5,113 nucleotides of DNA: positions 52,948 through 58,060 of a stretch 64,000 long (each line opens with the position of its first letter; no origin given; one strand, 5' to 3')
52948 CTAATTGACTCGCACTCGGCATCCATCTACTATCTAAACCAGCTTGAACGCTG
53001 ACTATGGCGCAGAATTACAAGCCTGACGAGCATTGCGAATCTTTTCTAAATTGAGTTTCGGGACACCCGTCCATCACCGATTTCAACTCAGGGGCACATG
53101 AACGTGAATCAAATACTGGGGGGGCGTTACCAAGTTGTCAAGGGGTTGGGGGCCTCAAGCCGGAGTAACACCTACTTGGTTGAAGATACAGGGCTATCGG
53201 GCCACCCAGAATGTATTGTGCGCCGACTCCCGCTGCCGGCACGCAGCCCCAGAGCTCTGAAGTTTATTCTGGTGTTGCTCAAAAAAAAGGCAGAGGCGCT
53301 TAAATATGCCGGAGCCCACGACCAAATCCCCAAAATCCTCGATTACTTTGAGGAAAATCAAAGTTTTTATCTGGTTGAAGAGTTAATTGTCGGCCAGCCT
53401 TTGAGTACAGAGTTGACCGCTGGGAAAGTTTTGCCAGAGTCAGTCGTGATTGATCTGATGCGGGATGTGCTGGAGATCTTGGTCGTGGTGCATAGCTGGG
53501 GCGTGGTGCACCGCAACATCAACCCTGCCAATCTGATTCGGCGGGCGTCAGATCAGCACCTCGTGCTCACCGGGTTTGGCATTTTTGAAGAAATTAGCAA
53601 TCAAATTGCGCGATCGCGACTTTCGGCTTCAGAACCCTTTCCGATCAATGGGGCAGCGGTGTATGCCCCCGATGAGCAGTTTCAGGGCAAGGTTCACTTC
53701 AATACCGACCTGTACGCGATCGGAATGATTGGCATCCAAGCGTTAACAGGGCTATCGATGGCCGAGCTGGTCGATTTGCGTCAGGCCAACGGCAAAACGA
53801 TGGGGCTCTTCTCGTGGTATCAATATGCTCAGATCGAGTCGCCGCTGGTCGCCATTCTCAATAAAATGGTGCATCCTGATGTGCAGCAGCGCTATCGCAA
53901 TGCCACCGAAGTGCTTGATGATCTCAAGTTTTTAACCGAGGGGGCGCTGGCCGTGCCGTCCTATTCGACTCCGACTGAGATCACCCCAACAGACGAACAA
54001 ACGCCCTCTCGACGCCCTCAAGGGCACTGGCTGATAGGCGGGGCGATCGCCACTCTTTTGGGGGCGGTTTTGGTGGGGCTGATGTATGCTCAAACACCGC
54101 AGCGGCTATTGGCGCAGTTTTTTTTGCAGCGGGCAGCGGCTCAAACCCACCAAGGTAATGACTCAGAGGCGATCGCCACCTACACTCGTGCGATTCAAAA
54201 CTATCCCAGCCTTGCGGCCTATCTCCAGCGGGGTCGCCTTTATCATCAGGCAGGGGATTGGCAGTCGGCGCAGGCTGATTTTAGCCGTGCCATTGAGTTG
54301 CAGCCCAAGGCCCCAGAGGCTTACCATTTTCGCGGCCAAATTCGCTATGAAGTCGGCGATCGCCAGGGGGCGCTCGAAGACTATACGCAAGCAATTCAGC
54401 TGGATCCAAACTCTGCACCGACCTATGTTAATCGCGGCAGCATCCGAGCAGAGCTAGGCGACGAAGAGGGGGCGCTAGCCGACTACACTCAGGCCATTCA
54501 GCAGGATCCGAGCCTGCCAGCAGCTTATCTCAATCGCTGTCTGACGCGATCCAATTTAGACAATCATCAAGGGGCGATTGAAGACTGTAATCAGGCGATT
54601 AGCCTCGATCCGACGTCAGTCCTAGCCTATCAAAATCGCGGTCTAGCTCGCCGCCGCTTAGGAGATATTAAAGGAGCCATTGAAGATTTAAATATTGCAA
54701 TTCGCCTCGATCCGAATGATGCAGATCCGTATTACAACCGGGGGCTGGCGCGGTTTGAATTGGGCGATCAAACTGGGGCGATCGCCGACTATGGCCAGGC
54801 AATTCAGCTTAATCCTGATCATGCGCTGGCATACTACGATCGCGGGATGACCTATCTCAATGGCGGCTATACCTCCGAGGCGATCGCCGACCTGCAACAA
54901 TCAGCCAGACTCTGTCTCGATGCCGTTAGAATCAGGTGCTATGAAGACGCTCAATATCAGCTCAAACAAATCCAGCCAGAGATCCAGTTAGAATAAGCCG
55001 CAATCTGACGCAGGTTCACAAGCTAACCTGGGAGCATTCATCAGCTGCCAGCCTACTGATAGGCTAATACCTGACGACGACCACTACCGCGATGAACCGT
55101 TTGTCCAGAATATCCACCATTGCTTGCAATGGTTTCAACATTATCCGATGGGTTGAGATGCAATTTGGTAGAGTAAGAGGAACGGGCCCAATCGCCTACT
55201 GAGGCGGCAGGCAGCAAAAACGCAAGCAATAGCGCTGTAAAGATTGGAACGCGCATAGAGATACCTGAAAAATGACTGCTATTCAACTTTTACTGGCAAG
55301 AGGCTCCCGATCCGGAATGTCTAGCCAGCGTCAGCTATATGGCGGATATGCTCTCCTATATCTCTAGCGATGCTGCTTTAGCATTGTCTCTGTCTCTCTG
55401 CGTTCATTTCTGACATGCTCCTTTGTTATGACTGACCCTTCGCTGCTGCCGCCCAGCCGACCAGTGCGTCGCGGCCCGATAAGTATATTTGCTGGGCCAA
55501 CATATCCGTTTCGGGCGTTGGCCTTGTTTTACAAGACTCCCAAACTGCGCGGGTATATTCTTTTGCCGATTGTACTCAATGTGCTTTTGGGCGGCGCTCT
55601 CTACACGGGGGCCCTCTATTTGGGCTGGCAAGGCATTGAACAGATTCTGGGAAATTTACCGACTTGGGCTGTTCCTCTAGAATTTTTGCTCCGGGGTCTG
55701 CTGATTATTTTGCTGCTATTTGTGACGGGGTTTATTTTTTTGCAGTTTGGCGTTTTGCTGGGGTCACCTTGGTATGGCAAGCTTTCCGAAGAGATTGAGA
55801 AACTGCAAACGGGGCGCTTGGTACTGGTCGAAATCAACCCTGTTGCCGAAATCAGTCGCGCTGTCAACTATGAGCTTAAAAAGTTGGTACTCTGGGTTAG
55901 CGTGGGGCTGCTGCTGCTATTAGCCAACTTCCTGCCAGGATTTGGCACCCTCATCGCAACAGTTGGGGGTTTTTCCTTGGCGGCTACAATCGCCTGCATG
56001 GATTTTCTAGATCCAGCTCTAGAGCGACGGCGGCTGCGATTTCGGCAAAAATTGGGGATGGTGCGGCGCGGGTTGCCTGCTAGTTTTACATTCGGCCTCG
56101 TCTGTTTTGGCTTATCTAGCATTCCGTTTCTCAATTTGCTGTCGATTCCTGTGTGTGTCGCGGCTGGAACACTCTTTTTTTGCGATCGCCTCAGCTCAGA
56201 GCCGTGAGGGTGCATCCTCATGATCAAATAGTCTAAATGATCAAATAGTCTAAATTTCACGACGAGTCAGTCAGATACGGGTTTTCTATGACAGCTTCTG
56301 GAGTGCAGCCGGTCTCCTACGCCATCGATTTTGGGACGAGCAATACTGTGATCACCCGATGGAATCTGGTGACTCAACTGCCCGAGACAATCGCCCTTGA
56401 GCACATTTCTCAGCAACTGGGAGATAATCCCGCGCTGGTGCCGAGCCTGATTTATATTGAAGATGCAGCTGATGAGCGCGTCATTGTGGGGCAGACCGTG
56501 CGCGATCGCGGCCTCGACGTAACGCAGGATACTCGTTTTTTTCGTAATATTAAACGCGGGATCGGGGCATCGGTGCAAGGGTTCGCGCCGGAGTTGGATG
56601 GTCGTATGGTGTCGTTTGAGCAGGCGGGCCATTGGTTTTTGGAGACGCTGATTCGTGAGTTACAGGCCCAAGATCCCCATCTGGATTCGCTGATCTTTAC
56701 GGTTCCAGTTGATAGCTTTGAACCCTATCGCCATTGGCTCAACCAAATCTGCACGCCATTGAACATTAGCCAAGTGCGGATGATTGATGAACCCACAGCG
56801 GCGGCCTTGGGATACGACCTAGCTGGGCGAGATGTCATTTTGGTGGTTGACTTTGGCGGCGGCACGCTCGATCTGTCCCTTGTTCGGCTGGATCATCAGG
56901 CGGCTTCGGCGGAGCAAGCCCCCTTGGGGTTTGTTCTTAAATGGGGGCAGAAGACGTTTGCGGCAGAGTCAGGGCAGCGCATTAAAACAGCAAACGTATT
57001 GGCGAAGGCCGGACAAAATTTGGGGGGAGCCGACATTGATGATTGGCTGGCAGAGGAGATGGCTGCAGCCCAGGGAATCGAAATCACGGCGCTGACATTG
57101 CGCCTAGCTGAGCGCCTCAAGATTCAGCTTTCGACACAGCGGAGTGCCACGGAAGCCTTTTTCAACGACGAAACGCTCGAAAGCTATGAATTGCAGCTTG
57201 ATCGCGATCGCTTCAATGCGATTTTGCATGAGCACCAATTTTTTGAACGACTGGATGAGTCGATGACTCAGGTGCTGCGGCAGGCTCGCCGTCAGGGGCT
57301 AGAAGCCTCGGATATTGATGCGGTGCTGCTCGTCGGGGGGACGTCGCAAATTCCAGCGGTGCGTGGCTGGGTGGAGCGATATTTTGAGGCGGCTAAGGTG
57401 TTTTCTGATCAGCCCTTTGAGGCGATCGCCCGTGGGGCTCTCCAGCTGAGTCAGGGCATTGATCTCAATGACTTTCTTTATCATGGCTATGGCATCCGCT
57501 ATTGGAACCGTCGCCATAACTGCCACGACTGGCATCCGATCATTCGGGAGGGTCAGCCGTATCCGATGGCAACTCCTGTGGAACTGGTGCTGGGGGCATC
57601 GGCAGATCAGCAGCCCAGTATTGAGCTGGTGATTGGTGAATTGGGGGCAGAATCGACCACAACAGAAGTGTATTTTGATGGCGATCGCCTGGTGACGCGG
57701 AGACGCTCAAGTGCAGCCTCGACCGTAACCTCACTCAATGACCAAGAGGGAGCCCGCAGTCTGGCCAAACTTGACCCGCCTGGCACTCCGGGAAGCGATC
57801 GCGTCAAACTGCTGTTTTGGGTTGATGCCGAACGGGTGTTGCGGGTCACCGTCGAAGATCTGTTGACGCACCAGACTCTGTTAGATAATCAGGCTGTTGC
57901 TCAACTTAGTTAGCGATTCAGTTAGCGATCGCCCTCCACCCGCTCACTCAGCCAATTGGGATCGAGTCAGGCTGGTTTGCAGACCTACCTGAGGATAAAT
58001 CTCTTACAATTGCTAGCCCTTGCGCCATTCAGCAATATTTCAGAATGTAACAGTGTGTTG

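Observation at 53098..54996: TPR-fused Ser/Thr kinase fold with all key catalytic residues substituted (predicted pseudokinase)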

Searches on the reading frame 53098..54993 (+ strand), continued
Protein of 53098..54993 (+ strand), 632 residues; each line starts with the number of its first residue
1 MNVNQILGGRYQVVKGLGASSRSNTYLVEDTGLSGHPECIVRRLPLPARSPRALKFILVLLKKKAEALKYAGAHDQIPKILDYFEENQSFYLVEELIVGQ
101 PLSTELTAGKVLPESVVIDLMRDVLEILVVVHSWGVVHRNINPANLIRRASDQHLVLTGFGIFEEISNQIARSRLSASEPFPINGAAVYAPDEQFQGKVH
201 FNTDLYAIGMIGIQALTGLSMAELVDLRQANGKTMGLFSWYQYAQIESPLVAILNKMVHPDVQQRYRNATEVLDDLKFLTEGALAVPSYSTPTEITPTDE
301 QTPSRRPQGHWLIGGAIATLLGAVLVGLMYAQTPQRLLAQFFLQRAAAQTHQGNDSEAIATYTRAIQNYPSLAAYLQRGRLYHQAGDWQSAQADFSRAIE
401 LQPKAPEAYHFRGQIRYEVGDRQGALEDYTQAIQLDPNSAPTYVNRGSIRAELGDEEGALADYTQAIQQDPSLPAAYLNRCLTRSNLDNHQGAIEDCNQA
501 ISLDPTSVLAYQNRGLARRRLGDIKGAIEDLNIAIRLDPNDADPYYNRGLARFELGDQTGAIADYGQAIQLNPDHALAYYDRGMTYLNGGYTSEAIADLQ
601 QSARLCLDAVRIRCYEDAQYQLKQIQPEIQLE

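Call 63: search_protein_families(library=pfam, alignment_id=A4, max_evalue=0.00001)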
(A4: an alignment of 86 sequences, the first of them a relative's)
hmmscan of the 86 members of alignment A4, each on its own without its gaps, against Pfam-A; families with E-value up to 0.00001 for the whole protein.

A. member 1, L006:116-1819:+ (568 aa): 1 family
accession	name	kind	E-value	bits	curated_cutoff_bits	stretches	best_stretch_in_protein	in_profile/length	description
PF04966.18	OprB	-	9.4e-28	98.1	22.9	1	148-568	8-372/372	Carbohydrate-selective porin, OprB family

B. families by the number of members that match (of 86 scanned): 124 families (the first 25 are shown)
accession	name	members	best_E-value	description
PF01078.27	Mg_chelatase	2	1.2e-97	Magnesium chelatase, subunit ChlI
PF00814.31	TsaD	2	5.7e-96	tRNA N6-adenosine threonylcarbamoyltransferase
PF06175.17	MiaE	2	2e-82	tRNA-(MS[2]IO[6]A)-hydroxylase (MiaE)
PF00805.28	Pentapeptide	2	1.7e-80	Pentapeptide repeats (8 copies)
PF02245.21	Pur_DNA_glyco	2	6.1e-61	Methylpurine-DNA glycosylase (MPG)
PF00502.25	Phycobilisome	2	1.1e-60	Phycobilisome protein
PF13692.12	Glyco_trans_1_4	2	4.9e-36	Glycosyl transferases group 1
PF00534.26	Glycos_transf_1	2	2.6e-33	Glycosyl transferases group 1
PF13599.13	Pentapeptide_4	2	4.1e-33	Pentapeptide repeat region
PF00072.30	Response_reg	2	7.2e-28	Response regulator receiver domain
PF13576.12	Pentapeptide_3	2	7.3e-27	Pentapeptide repeats (9 copies)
PF04932.20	Wzy_C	2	3.1e-23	O-Antigen ligase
PF01636.29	APH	2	1.9e-22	Phosphotransferase enzyme family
PF07728.20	AAA_5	2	3.6e-20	AAA domain (dynein-related subfamily)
PF01584.24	CheW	2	1.5e-15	CheW-like domain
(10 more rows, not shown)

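Call 66: search_protein_families(library=ncbifam, proteins=[L012:1935-2666:-], max_evalue=1e-10)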
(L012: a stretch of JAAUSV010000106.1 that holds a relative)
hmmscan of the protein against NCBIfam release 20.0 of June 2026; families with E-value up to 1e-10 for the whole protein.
L012:1935-2666:- (244 aa): 37 families (the best 25 are shown)
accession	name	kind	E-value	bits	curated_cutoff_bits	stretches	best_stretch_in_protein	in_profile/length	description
NF005644.0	PRK07408.1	subfamily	1.2e-98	329.8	261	1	16-232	4-220/258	RNA polymerase sigma factor SigF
TIGR02980.1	SigBFG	subfamily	5.2e-45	153.9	234.35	1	39-232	3-193/227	SigB/SigF/SigG family RNA polymerase sigma factor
NF005514.0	PRK07122.1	subfamily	5.1e-32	111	372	1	40-232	41-230/264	RNA polymerase sigma factor SigF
TIGR02885.1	spore_sigF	equivalog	8.6e-32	110.8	321.45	1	33-233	5-199/231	RNA polymerase sporulation sigma factor SigF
NF004052.0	PRK05572.1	subfamily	1.5e-30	106.6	311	1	22-233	15-218/252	SigF/SigG family RNA polymerase sporulation sigma factor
TIGR02479.1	FliA_WhiG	subfamily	1.7e-30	106.4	189.6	1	50-229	7-187/224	FliA/WhiG family RNA polymerase sigma factor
TIGR02941.1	Sigma_B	equivalog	2.7e-29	102.4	315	1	27-232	17-220/255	RNA polymerase sigma factor SigB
NF005413.0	PRK06986.1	subfamily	6.1e-28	98.3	201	1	31-227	6-198/241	RNA polymerase sigma factor FliA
TIGR02997.1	Sig70-cyanoRpoD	subfamily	9.1e-27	94.1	384.5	1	41-226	76-258/298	RNA polymerase sigma factor, RpoD/SigA family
NF006071.0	PRK08215.1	equivalog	4.5e-25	88.7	372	1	20-232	18-224/258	RNA polymerase sporulation sigma factor SigG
NF005920.0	PRK07921.1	subfamily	1.9e-23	83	464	1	18-222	71-271/328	RNA polymerase sigma factor SigB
TIGR02393.1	RpoD_Cterm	equivalog_domain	1.7e-22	80.2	354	1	41-227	2-186/238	RNA polymerase sigma factor RpoD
NF004935.0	PRK06288.1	equivalog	2e-22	80.1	343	1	25-228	19-225/270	RNA polymerase sigma factor WhiG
NF004207.0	PRK05657.1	equivalog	4.7e-22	78.8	394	1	33-228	83-276/329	RNA polymerase sigma factor RpoS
TIGR02850.1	spore_sigG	equivalog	4.7e-22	78.7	457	1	20-232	15-221/254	RNA polymerase sporulation sigma factor SigG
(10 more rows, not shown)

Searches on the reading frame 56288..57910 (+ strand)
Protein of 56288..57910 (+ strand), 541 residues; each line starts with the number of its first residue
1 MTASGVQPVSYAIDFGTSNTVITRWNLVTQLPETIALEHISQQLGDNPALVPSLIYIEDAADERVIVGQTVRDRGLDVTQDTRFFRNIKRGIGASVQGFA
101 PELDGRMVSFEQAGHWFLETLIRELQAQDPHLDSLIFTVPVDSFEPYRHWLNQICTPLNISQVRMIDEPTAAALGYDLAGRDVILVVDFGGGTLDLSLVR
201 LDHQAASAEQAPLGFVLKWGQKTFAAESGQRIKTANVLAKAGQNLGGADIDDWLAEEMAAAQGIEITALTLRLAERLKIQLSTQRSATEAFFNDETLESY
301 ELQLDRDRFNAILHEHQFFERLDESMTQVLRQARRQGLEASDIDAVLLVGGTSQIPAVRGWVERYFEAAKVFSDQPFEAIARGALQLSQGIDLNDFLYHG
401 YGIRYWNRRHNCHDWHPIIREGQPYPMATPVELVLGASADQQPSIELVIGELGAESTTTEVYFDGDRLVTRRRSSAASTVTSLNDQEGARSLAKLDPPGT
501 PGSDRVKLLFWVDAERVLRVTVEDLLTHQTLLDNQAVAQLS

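Call 22: search_protein_families(library=pfam, proteins=[window:56288-57910:+], max_evalue=0.001)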
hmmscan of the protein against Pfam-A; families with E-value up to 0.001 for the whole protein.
window:56288-57910:+ (541 aa): 2 families
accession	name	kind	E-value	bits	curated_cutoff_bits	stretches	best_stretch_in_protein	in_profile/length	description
PF00012.26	HSP70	-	5.4e-28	98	20.6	2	242-384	217-368/599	Hsp70 protein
PF06723.19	MreB_Mbl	-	2.1e-09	37.1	27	1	100-201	61-164/327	MreB/Mbl protein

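Call 66: search_protein_families(library=ncbifam, proteins=[window:56288-57910:+], max_evalue=1e-10)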
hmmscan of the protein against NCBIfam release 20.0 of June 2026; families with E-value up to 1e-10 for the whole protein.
window:56288-57910:+ (541 aa): 8 families
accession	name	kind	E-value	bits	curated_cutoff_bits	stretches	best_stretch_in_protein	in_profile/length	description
NF003520.0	PRK05183.1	subfamily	6.2e-27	94.3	620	1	236-385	227-376/621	Fe-S protein assembly chaperone HscA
TIGR01991.1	HscA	equivalog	1.9e-26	92.7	708.55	1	236-385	207-356/600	Fe-S protein assembly chaperone HscA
NF001413.0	PRK00290.1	equivalog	1.1e-25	90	648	1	163-384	164-367/625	molecular chaperone DnaK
TIGR02350.1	prok_dnaK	equivalog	1.2e-25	90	822.55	1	235-384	207-366/596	molecular chaperone DnaK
NF009947.0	PRK13411.1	equivalog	4.3e-21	74.6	1002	1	236-384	211-370/662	molecular chaperone DnaK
NF009946.0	PRK13410.1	equivalog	5.6e-20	71.1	1019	0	241-385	217-371/669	molecular chaperone DnaK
NF002399.0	PRK01433.1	equivalog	5.6e-16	58.3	743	0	235-384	217-350/595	Fe-S protein assembly chaperone HscA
NF008673.0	PRK11678.1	equivalog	3e-12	46.1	331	0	161-209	186-236/450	molecular chaperone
